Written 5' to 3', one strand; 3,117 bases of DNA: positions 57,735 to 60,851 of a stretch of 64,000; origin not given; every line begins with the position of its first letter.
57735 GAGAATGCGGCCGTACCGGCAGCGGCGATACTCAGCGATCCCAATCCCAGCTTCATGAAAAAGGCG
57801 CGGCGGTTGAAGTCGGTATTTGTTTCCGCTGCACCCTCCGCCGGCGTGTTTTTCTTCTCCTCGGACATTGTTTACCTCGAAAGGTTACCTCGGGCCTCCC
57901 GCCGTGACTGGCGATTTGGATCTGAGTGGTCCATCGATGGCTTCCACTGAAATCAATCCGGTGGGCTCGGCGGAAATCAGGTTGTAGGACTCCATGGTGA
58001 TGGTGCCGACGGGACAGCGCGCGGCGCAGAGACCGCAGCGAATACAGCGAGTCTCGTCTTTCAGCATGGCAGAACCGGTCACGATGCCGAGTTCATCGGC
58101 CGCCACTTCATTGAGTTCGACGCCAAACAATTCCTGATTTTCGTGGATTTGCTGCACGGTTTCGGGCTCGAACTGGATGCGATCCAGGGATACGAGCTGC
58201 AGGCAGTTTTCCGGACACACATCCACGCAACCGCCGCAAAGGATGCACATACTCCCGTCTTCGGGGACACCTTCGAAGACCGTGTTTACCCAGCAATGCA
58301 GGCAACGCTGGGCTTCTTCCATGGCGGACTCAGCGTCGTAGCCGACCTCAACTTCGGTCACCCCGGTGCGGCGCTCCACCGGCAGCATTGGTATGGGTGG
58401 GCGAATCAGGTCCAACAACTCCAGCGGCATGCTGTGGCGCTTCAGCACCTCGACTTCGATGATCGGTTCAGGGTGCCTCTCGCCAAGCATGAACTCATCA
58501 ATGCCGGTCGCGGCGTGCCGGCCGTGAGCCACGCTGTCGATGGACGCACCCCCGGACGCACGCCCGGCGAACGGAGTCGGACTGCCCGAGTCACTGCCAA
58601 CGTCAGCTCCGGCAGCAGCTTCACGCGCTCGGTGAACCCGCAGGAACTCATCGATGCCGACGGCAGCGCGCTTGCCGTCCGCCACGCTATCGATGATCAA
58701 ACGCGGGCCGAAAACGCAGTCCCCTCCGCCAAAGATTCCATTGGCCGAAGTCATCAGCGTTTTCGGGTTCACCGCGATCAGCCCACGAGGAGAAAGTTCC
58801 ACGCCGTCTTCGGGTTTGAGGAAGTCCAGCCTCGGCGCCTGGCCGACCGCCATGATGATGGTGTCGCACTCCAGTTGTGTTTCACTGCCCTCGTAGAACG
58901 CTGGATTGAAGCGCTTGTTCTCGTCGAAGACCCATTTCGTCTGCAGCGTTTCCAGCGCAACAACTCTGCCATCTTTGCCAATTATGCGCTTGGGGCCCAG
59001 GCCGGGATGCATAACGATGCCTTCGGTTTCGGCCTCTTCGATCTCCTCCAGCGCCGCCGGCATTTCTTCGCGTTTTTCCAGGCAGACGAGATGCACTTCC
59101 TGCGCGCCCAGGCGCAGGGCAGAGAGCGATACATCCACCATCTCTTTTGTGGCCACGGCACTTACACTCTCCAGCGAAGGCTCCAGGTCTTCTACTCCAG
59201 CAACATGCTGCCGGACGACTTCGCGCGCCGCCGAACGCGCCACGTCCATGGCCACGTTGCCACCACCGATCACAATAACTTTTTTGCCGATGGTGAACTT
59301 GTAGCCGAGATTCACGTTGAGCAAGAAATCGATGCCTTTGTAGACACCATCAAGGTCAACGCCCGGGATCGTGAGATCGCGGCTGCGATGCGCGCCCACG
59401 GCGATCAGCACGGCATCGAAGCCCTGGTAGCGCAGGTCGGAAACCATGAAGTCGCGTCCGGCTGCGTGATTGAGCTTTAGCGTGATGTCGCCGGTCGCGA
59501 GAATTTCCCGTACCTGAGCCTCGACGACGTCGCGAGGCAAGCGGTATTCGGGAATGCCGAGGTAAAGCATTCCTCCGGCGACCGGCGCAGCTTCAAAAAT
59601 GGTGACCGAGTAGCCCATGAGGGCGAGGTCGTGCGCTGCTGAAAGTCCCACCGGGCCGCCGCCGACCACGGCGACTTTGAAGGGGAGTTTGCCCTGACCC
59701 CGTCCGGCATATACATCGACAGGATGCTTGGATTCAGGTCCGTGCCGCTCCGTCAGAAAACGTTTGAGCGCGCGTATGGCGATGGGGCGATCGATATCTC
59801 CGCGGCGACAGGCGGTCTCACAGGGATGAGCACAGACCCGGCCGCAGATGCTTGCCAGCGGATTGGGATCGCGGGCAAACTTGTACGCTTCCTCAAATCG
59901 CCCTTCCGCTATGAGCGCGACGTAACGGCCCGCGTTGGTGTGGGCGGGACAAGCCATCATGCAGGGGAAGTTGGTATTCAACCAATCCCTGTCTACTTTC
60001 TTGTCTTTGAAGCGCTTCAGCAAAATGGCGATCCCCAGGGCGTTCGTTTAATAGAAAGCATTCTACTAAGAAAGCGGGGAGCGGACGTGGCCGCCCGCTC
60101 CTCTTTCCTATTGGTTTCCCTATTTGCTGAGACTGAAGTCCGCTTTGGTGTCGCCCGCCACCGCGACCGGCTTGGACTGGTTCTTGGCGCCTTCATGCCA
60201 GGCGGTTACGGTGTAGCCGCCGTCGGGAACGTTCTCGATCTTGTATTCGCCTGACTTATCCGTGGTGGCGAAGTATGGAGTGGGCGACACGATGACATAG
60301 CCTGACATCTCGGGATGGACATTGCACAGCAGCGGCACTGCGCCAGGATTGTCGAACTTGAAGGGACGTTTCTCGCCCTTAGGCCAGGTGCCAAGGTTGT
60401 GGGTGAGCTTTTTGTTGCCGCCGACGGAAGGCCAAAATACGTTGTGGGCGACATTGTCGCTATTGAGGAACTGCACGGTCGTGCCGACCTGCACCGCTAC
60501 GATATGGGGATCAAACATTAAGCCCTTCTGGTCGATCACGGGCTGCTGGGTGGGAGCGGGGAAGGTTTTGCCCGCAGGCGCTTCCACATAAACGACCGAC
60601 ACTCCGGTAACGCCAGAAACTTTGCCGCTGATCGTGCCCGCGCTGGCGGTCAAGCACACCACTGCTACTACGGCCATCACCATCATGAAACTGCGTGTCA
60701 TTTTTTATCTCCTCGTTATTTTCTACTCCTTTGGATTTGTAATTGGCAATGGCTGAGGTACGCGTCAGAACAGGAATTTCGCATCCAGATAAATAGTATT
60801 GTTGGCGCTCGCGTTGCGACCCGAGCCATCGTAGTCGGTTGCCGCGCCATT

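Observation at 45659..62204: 17-kb co-directional cluster combines three kinds of quinol-oxidising modules with 48 CxxCH motifs, a cupredoxin and an outer-membrane barrel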

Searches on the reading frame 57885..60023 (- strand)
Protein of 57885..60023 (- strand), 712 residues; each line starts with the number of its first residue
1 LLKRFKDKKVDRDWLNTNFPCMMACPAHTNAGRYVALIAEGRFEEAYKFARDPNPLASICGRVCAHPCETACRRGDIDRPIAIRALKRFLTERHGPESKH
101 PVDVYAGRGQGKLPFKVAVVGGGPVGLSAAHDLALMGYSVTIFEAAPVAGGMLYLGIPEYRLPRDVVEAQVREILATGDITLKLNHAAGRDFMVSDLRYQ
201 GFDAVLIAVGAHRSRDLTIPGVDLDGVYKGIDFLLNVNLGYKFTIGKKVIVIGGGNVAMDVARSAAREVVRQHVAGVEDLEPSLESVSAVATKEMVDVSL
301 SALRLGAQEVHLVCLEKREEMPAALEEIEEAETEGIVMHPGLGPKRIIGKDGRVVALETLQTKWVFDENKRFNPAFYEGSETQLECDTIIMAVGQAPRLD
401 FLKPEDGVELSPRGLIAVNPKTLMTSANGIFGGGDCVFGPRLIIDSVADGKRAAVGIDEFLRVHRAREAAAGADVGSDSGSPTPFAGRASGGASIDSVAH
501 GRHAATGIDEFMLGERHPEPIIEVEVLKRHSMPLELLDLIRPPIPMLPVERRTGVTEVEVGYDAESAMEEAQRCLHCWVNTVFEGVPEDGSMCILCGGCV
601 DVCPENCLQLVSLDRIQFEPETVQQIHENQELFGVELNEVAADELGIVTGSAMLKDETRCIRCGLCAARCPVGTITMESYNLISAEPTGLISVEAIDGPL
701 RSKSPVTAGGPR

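Call 5: search_protein_families(library=pfam, proteins=[window:57885-60023:-], max_evalue=0.01)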
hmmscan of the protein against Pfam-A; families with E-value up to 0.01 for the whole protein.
window:57885-60023:- (712 aa): 23 families
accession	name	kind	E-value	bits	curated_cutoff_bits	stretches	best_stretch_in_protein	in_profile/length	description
PF07992.20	Pyr_redox_2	-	3.2e-30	106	26.1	1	115-450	1-291/291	Pyridine nucleotide-disulphide oxidoreductase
PF14691.11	Fer4_20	-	3.1e-23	82.2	25.8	2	18-93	29-107/113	Dihydroprymidine dehydrogenase domain II, 4Fe-4S cluster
PF13738.12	Pyr_redox_3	-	6.4e-10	39.2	30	0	361-433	234-304/305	Pyridine nucleotide-disulphide oxidoreductase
PF00037.32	Fer4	-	3.4e-09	36.6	21.1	2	655-676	3-24/24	4Fe-4S binding domain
PF12838.12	Fer4_7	-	5.2e-09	36.9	27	2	593-673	2-51/52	4Fe-4S dicluster domain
PF01266.30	DAO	-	8.2e-08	32.6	27.9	1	116-150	1-35/353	FAD dependent oxidoreductase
PF13450.12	NAD_binding_8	-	3.7e-07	30.8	21.9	1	119-154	1-36/68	NAD(P)-binding Rossmann-like domain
PF13187.11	Fer4_9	-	8.1e-07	29.4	27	1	592-674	1-51/52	4Fe-4S dicluster domain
PF00070.33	Pyr_redox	-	8.5e-07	29.9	22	1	116-147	1-32/82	Pyridine nucleotide-disulphide oxidoreductase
PF13237.11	Fer4_10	-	2e-06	28.1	25.5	2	653-676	2-27/53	4Fe-4S dicluster domain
PF13484.11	Fer4_16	-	8.4e-05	23.7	30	0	593-617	2-25/66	4Fe-4S double cluster binding domain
PF01262.27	AlaDh_PNT_C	-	0.00011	22.2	23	1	105-147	19-61/214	Alanine dehydrogenase/PNT, C-terminal domain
PF12831.13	FAD_oxidored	-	0.00011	22.1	27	1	117-153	2-38/416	FAD dependent oxidoreductase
PF03486.20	HI0933_like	-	0.0002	21.3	50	0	116-150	2-36/244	HI0933-like protein Rossmann domain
PF14697.11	Fer4_21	-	0.00024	21.6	35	2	590-615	5-30/59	4Fe-4S dicluster domain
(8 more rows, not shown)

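Call 7: search_protein_families(library=ncbifam, proteins=[window:57885-60023:-], max_evalue=0.01)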
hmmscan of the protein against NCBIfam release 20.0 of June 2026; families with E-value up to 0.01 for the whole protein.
window:57885-60023:- (712 aa): 117 families (the best 25 are shown)
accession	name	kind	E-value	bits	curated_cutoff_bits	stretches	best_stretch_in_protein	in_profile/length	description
NF009410.0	PRK12771.1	subfamily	2.8e-138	462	516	2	15-470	44-454/566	NAD(P)-binding protein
NF009454.0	PRK12814.1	equivalog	1.6e-113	380.3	916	3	17-267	100-344/657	putative NADPH-dependent glutamate synthase small subunit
NF010590.0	PRK13984.1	equivalog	4.1e-108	362.1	946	2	21-269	198-446/611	putative oxidoreductase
TIGR01316.1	gltA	equivalog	5.6e-92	308.9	471.75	3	18-275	35-301/449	NADPH-dependent glutamate synthase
NF009414.0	PRK12778.1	equivalog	9.3e-89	298.6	1103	3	18-267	336-591/752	bifunctional dihydroorotate dehydrogenase B NAD binding subunit/NADPH-dependent glutamate synthase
TIGR03315.1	Se_ygfK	equivalog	3.7e-70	236.5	835.3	2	20-267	446-687/1012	putative selenate reductase subunit YgfK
TIGR01318.1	gltD_gamma_fam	subfamily_domain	9e-70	235.5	482.95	2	16-271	45-307/467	glutamate synthase, small subunit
NF009413.0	PRK12775.1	equivalog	8.2e-60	202.6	1895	3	20-267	340-592/1006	putative trifunctional 2-polyprenylphenol hydroxylase/glutamate synthase subunit beta/ferritin domain-containing protein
NF009409.0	PRK12770.1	subfamily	4.5e-59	200.3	343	2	112-271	16-198/360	putative glutamate synthase subunit beta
NF009408.0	PRK12769.1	equivalog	8e-58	196.1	1003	2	21-270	236-492/659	formate-dependent uric acid utilization protein AegA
TIGR01317.1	GOGAT_sm_gam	subfamily_domain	1.3e-56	192.5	447.7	1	23-461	54-478/485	glutamate synthase small subunit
NF009415.0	PRK12779.1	equivalog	5.1e-53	180.2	1519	2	24-267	213-468/944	putative bifunctional glutamate synthase subunit beta/2-polyprenylphenol hydroxylase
NF009451.0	PRK12809.1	equivalog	6.8e-48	163.4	1154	2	21-268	219-473/639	formate-dependent uric acid utilization protein YgfT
NF045663.1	diclust_near_Sec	equivalog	1.9e-46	158.6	530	3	20-213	19-201/759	pyridine nucleotide-disulfide oxidoreductase/dicluster-binding protein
NF045599.1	bili_reduct_long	exception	7.6e-18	64.1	750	1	112-271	379-529/641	bilirubin reductase, long form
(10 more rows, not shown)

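Call 27: search_solved_structures(query=window:57885-60023:-, max_evalue=1e-10)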
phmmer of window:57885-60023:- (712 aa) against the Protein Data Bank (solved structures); distinct sequences matched with E-value up to 1e-10: 12.
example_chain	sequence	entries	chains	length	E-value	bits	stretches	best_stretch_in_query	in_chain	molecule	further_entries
9n5u_A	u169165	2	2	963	5.6e-89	302.9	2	20-267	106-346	NfnA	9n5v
9bov_A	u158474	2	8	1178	2.1e-84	287.7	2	19-267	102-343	Molybdopterin oxidoreductase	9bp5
8oh5_C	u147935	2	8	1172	4.2e-76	260.3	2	19-266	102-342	Formate dehydrogenase-O, major subunit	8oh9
4ylf_B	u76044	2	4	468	7.4e-73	249.6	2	19-267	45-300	Dihydropyrimidine dehydrogenase subunit A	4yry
5jca_L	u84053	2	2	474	3.6e-67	230.7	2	19-267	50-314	NADH-dependent Ferredoxin:NADP Oxidoreductase (NfnI) subunit alpha | NADH-dependent Ferredoxin:NADP Oxidoreductase subunit alpha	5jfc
5vj7_A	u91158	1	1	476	1.9e-65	225.1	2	19-267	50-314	Oxidoreductase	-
6s6s_G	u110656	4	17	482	2.5e-48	168.5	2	21-268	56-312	Glutamate synthase [NADPH] small chain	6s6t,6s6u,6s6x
2vdc_G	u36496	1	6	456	3.6e-48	168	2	21-268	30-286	GLUTAMATE SYNTHASE [NADPH] SMALL CHAIN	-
7mfm_I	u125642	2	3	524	4.4e-39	137.9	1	24-271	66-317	Glutamate synthase (NADPH) small chain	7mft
7m31_A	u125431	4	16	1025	2.2e-35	125.7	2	18-235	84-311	Dihydropyrimidine dehydrogenase [NADP(+)]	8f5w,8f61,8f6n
1h7x_A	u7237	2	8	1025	2.2e-35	125.7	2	18-235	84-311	DIHYDROPYRIMIDINE DEHYDROGENASE | Dihydropyrimidine dehydrogenase [NADP(+)]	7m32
1gt8_A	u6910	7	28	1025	2.2e-35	125.7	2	18-235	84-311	DIHYDROPYRIMIDINE DEHYDROGENASE | Dihydropyrimidine dehydrogenase [NADP(+)]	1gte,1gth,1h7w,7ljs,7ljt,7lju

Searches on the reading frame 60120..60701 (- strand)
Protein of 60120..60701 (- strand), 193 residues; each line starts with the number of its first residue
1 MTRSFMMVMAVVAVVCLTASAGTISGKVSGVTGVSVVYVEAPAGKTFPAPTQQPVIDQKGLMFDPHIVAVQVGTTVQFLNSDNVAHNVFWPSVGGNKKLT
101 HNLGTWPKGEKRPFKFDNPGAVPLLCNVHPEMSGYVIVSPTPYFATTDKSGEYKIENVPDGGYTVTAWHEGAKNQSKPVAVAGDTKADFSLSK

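Call 5: search_protein_families(library=pfam, proteins=[window:60120-60701:-], max_evalue=0.01)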
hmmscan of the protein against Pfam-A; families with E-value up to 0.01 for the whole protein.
window:60120-60701:- (193 aa): 5 families
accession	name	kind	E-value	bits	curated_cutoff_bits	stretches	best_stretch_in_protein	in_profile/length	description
PF13620.12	CarboxypepD_reg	-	1.3e-08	35.5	32.3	1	140-191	27-81/82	Carboxypeptidase regulatory-like domain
PF13715.12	CarbopepD_reg_2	-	3.6e-07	30.6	32.2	1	136-190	19-73/88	CarboxypepD_reg-like domain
PF00127.26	Copper-bind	-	7.4e-07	29.9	21.2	1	56-138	7-98/99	Copper binding proteins, plastocyanin/azurin family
PF14686.12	fn3_3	-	1.6e-06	28.3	24.4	1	143-185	27-72/75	Polysaccharide lyase family 4, domain II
PF13473.12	Cupredoxin_1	-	0.0088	16.5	27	0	52-138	21-104/104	Cupredoxin-like domain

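Call 7: search_protein_families(library=ncbifam, proteins=[window:60120-60701:-], max_evalue=0.01)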
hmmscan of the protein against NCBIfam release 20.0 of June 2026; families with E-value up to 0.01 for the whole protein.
window:60120-60701:- (193 aa): 5 families
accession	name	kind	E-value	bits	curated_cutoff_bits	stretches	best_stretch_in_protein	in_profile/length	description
TIGR02657.1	amicyanin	equivalog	3e-06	27.5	110.2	1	63-138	8-82/83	amicyanin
NF052345.1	S_layer_anammox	exception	0.00023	18.6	1400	1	139-191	1336-1391/1596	Kustd1514 family S-layer glycoprotein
TIGR02656.1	cyanin_plasto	equivalog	0.00097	19.5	87.85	1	57-129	8-87/99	plastocyanin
TIGR03102.1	halo_cynanin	subfamily_domain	0.0018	18.3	93.8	1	59-138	35-114/115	halocyanin domain-containing protein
TIGR04339.1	PQQ_MSMEG_3727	hypoth_equivalog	0.0097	15.6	75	0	56-120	48-111/151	MSMEG_3727 family PQQ-associated protein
